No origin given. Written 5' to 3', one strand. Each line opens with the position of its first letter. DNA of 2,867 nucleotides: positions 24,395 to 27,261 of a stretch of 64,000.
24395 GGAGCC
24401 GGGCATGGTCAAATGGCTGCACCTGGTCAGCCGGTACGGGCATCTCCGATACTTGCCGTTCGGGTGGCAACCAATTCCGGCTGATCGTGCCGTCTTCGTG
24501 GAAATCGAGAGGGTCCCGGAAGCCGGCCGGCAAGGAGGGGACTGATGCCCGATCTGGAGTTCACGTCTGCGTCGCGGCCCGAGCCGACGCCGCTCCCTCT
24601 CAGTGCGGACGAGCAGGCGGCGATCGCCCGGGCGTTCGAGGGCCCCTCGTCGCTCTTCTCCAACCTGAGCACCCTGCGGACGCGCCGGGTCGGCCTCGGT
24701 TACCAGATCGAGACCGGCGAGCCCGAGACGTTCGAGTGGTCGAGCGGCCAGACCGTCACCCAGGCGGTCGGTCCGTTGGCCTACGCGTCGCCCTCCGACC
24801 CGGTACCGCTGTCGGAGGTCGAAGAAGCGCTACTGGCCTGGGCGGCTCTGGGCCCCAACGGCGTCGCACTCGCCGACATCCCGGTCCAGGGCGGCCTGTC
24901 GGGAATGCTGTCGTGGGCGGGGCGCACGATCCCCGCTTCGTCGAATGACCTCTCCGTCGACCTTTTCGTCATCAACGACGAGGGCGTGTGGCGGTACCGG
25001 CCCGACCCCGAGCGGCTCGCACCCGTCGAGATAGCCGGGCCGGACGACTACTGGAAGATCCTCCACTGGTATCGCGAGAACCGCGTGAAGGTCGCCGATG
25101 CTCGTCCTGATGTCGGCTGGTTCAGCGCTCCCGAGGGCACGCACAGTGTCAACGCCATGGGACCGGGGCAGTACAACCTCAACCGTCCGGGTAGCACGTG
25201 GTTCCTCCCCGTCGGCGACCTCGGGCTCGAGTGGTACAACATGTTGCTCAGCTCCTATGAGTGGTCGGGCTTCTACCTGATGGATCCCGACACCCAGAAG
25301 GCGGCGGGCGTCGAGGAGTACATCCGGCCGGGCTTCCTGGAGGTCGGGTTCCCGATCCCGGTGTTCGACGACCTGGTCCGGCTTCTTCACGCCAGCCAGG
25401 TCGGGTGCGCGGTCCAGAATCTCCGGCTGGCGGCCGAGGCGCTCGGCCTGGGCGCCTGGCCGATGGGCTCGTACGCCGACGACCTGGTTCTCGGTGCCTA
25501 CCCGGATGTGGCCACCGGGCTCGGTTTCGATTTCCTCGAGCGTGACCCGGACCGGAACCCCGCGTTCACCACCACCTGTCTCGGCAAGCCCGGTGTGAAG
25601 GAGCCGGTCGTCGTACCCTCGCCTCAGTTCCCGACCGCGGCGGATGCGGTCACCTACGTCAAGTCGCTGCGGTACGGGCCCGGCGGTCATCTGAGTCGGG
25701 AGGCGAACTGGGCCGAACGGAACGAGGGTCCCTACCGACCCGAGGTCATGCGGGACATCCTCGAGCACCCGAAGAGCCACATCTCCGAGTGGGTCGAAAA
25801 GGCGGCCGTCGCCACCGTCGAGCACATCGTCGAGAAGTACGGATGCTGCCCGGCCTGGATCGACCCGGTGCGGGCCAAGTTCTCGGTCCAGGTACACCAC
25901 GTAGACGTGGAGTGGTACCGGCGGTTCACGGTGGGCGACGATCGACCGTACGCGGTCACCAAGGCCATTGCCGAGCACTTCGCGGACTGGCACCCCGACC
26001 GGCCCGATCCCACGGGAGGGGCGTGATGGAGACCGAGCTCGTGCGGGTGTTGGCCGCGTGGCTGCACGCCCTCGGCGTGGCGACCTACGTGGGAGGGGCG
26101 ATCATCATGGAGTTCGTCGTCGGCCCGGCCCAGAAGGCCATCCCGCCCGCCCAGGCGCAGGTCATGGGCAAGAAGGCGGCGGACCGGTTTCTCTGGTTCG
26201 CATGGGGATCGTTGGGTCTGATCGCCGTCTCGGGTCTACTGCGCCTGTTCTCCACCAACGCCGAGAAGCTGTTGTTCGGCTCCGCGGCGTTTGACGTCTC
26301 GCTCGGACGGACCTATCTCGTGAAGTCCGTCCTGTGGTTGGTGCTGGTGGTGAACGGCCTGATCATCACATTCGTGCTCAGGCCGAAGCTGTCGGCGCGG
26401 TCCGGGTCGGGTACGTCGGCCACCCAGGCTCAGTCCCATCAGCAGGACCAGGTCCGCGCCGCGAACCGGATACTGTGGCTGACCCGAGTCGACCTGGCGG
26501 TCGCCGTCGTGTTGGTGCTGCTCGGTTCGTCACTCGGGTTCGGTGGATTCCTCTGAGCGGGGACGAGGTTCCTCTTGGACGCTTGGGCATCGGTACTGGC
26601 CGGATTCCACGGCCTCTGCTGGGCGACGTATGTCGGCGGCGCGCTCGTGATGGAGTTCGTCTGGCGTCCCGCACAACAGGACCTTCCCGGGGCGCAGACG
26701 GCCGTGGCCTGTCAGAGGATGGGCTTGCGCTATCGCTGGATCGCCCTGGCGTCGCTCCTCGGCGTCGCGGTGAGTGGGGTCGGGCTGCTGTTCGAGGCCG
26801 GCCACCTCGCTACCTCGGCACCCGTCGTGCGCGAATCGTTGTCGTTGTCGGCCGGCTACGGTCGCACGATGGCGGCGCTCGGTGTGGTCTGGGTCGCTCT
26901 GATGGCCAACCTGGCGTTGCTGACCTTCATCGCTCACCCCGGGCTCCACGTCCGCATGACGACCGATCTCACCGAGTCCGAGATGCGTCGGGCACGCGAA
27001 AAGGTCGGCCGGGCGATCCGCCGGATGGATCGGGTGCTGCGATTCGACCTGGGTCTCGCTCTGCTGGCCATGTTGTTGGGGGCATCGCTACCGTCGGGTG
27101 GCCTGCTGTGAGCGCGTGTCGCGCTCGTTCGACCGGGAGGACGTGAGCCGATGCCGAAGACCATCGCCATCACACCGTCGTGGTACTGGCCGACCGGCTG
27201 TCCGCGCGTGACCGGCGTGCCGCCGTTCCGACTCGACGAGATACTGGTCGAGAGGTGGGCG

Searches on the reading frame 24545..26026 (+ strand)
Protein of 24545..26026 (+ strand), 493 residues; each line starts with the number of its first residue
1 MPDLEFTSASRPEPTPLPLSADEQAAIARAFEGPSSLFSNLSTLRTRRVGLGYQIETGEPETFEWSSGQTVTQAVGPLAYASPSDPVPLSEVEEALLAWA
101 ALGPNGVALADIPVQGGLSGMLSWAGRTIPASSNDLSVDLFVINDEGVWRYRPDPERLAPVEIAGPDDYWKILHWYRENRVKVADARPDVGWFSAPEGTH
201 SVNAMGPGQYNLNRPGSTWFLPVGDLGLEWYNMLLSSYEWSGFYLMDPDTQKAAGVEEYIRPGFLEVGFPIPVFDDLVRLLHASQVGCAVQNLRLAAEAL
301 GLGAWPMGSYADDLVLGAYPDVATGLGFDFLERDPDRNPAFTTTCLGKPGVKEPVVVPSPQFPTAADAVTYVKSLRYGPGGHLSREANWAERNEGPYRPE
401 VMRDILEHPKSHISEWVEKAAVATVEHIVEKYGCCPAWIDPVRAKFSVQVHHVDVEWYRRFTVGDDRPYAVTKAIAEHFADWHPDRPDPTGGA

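Call 4: search_protein_families(library=pfam, proteins=[window:24545-26026:+])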
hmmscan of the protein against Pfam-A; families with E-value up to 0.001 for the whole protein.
window:24545-26026:+ (493 aa): 1 family
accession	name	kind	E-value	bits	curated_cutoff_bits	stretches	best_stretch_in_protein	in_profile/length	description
PF00881.29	Nitroreductase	-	0.00024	21.8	23.5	0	285-313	118-146/167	Nitroreductase family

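Call 8: search_protein_families(library=pfam, max_evalue=0.1, proteins=[window:24545-26026:+])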
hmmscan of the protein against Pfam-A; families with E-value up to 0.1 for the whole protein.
window:24545-26026:+ (493 aa): 1 family
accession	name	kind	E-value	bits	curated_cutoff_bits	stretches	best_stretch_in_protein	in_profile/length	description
PF00881.29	Nitroreductase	-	0.00024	21.8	23.5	1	285-313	118-146/167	Nitroreductase family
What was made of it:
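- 24545..26026 (+): p493: conserved unknown protein with an FMN-nitroreductase-superfamily fold, always directly downstream of alpha-1-type genes. It has no Pfam hit above cut-off (calls 4, 8).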

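Call 21: search_protein_families(library=ncbifam, proteins=[window:24545-26026:+], max_evalue=0.001)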
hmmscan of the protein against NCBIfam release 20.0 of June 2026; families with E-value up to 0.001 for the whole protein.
window:24545-26026:+ (493 aa): 1 family
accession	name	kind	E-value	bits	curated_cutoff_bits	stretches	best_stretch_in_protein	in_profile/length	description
TIGR03605.1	antibiot_sagB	domain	0.00065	19.2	78.4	0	283-314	120-151/173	SagB family peptide dehydrogenase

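Call 53: search_solved_structures(query=window:24545-26026:+, max_evalue=10, show_alignments=1)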
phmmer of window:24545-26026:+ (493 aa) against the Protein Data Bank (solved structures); distinct sequences matched with E-value up to 10: 2.
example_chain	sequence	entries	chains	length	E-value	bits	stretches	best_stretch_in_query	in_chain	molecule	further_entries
8uc3_A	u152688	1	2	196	0.02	16.7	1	286-316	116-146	Albonoursin synthase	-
4g8s_A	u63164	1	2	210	0.83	11.4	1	281-317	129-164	Nitroreductase family protein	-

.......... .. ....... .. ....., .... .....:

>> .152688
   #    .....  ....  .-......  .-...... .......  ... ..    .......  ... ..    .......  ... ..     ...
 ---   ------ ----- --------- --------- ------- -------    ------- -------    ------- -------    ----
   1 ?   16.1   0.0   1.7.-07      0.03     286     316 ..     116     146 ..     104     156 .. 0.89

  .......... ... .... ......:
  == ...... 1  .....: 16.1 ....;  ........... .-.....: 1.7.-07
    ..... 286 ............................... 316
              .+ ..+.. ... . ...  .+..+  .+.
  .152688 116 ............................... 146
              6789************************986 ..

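Call 57: find_homologous_proteins(query=window:24545-26026:+, max_evalue=0.00001)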
Query window:24545-26026:+ (493 aa): 230 proteins with E <= 0.00001 among 8000 candidates; the best 120 are listed.
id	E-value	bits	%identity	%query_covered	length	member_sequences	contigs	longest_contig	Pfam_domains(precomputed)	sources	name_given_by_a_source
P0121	0.0e+0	1035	88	100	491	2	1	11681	-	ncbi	-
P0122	7.1e-278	941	80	100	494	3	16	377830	-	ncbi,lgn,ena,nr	ncbi:MAG: hypothetical protein JJLCMIEE_00011 [Acidimicrobiales bacterium]|nr:hypothetical protein [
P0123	1.3e-272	923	78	100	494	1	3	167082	-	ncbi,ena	-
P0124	2.6e-269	912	77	100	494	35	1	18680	-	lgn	-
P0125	9.8e-269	910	78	100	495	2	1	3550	-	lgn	-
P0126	1.5e-267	907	77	100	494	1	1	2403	-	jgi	jgi:hypothetical protein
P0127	1.8e-257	873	74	100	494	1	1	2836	-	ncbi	-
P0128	5.2e-256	868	74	100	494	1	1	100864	-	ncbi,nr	ncbi:MAG: hypothetical protein IT198_15225 [Acidimicrobiia bacterium]|nr:hypothetical protein [Acidi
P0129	1.3e-253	861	74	100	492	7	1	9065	-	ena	-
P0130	5.2e-246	835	73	97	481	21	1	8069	-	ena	-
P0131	1.2e-245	834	73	96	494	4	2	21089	-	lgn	-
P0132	1.9e-245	834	74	95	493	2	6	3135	-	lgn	-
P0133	1.6e-244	831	73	100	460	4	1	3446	-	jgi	jgi:hypothetical protein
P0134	2.1e-244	830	72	96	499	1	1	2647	-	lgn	-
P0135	1.1e-243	828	71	100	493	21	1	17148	-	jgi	-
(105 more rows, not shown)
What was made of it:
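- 24545..26026 (+): Homologues, all named 'hypothetical', are 57-88% identical (call 57).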

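Call 69: predict_structure(alignment_id=A2)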
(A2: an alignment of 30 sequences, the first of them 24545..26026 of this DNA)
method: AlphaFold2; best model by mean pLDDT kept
length: 493 residues; sequences in the alignment: 30
mean_pLDDT: 76.6   pTM: 0.83
mean pLDDT of the five models: 76.6, 75.6, 71.4, 70.9, 69.4
residues with pLDDT >= 90: 106; 70-90: 261; 50-70: 64; < 50: 62
segments of 3 or more residues with pLDDT < 50: 1-12, 36-46, 106-126, 156-159, 194-203
pLDDT, mean of each block of 10 residues (from residue 1): 35 70 84 51 53 83 73 79 89 90 58 40 51 66 93 61 76 87 85 48 55 84 90 88 91 92 86 90 83 84 77 66 73 86 84 91 96 83 74 68 77 89 97 93 86 85 62 81 81 45
secondary structure, 60 per line:
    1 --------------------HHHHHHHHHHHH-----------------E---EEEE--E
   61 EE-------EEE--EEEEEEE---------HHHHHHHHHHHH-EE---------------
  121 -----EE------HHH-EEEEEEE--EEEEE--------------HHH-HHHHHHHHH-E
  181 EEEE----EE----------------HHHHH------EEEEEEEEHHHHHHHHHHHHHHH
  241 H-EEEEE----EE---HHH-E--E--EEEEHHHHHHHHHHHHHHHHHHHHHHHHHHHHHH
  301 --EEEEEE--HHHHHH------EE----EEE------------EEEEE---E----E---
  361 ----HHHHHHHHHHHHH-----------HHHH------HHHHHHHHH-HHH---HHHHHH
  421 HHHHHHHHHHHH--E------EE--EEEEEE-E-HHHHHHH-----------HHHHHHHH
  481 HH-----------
elements in order: H21-32 E54-57 E60-62 E70-72 E75-81 H91-102 E138-144 E147-151 H170-178 E180-184 H207-211 E218-225 H226-241 E243-247 E267-270 H271-300 E303-308 H311-316 E329-331 E344-348 H365-377 H389-392 H399-407 H415-432 E446-451 H455-461 H473-482

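Call 72: fold_search(model_id=the predicted structure, library=pdb)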
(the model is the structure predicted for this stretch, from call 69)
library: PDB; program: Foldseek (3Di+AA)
matches with E <= 10: 112; with E <= 0.001: 4
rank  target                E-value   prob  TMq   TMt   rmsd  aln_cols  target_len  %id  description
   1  3hoi                  7.2e-05  1.00  0.21  0.51  11.7       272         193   14  Crystal structure of FMN-dependent nitroreductase BF3017 from Bacteroides fragilis NCTC 9343 (YP_212631.1) from Bacteroi (released 2009-06-23)
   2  3hj9_A                1.7e-04  1.00  0.20  0.44  15.7       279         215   17  Crystal structure of a putative nitroreductase (reut_a1228) from ralstonia eutropha jmp134 at 2.00 A resolution (released 2009-06-16)
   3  3hj9_B                2.5e-04  1.00  0.19  0.42  16.4       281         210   17  Crystal structure of a putative nitroreductase (reut_a1228) from ralstonia eutropha jmp134 at 2.00 A resolution (released 2009-06-16)
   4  8cqs_A                3.3e-04  1.00  0.22  0.52  10.4       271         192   14  Flavin mononucleotide-dependent nitroreductase B.thetaiotaomicron (BT_0217) (released 2024-03-27)
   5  8cqs_B                1.0e-03  1.00  0.21  0.49  10.5       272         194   14  Flavin mononucleotide-dependent nitroreductase B.thetaiotaomicron (BT_0217) (released 2024-03-27)
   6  8pz5_A                5.0e-03  0.97  0.22  0.24  11.1       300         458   14  Structure of ThcOx, solved at wavelength 3.099 A (released 2023-10-25)
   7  5lq4_A                8.9e-02  0.69  0.21  0.23   8.2       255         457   12  The Structure of ThcOx, the First Oxidase Protein from the Cyanobactin Pathways (released 2016-11-09)
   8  5lq4_B                1.2e-01  0.60  0.21  0.22   8.2       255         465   12  The Structure of ThcOx, the First Oxidase Protein from the Cyanobactin Pathways (released 2016-11-09)
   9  7ly5_B                1.7e-01  0.77  0.20  0.49   7.6       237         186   10  Proteolyzed crystal structure of the bacillamide NRPS, BmdB, in complex with the oxidase BmdC (released 2022-02-02)
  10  6grh_C                1.8e-01  0.23  0.18  0.32  19.5       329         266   11  E. coli Microcin synthetase McbBCD complex with truncated pro-MccB17 bound (released 2019-01-30)
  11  7ly7_B                2.0e-01  0.41  0.21  0.30  19.9       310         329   10  Crystal structure of the elongation module of the bacillamide NRPS, BmdB, in complex with the oxidase BmdC (released 2022-02-02)
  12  3n2s_D                2.0e-01  0.10  0.12  0.21  18.8       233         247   14  Structure of NfrA1 nitroreductase from B. subtilis (released 2010-09-15)
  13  3eo7                  2.1e-01  0.47  0.20  0.20   8.7       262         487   12  Crystal structure of a putative nitroreductase (ava_2154) from anabaena variabilis atcc 29413 at 1.80 A resolution (released 2008-10-28)
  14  3n2s_A                2.4e-01  0.08  0.11  0.20  20.1       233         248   12  Structure of NfrA1 nitroreductase from B. subtilis (released 2010-09-15)
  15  6gos_C                3.4e-01  0.20  0.19  0.33  19.6       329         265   11  E. coli Microcin synthetase McbBCD complex with pro-MccB17 bound (released 2019-01-30)
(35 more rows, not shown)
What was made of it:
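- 24545..26026 (+): Foldseek matches FMN nitroreductases and ThcOx (calls 69, 72).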

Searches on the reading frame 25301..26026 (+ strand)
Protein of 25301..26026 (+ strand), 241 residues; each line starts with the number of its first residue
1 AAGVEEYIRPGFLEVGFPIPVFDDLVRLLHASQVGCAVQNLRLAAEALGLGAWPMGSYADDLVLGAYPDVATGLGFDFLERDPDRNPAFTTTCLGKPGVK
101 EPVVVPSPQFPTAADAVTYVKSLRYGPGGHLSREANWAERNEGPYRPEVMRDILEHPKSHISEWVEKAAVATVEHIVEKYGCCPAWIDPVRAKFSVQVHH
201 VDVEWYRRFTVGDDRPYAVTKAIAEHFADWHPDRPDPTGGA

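Call 52: search_protein_families(library=pfam, max_evalue=5, proteins=[window:25301-26026:+])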
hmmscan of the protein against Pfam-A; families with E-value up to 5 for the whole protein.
window:25301-26026:+ (241 aa): 1 family
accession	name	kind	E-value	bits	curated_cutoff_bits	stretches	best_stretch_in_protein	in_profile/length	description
PF00881.29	Nitroreductase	-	0.00068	20.3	23.5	1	33-62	118-147/167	Nitroreductase family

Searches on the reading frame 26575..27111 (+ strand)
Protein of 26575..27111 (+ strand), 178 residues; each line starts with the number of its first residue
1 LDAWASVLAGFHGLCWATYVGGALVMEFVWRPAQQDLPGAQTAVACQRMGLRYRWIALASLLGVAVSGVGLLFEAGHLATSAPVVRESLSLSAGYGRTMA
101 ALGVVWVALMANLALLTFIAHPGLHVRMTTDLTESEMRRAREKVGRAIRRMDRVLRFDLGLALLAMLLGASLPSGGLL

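Call 4: search_protein_families(library=pfam, proteins=[window:26575-27111:+])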
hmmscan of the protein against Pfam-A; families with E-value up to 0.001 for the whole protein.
window:26575-27111:+ (178 aa): 0 families

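Call 8: search_protein_families(library=pfam, max_evalue=0.1, proteins=[window:26575-27111:+])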
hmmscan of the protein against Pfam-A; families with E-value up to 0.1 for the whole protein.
window:26575-27111:+ (178 aa): 1 family
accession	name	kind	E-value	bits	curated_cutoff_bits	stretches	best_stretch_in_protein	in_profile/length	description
PF05425.18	CopD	-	0.02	15.7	32.1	1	52-172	6-105/105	Copper resistance protein D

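Call 52: search_protein_families(library=pfam, max_evalue=5, proteins=[window:26575-27108:+])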
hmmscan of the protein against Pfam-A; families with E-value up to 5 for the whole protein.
seq(178 aa): 2 families
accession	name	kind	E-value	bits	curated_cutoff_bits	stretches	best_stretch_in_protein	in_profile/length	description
PF05425.18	CopD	-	0.02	15.7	32.1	1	52-172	6-105/105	Copper resistance protein D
PF09880.14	DUF2107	-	1.4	9.5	27.5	1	76-121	11-57/73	Predicted membrane protein (DUF2107)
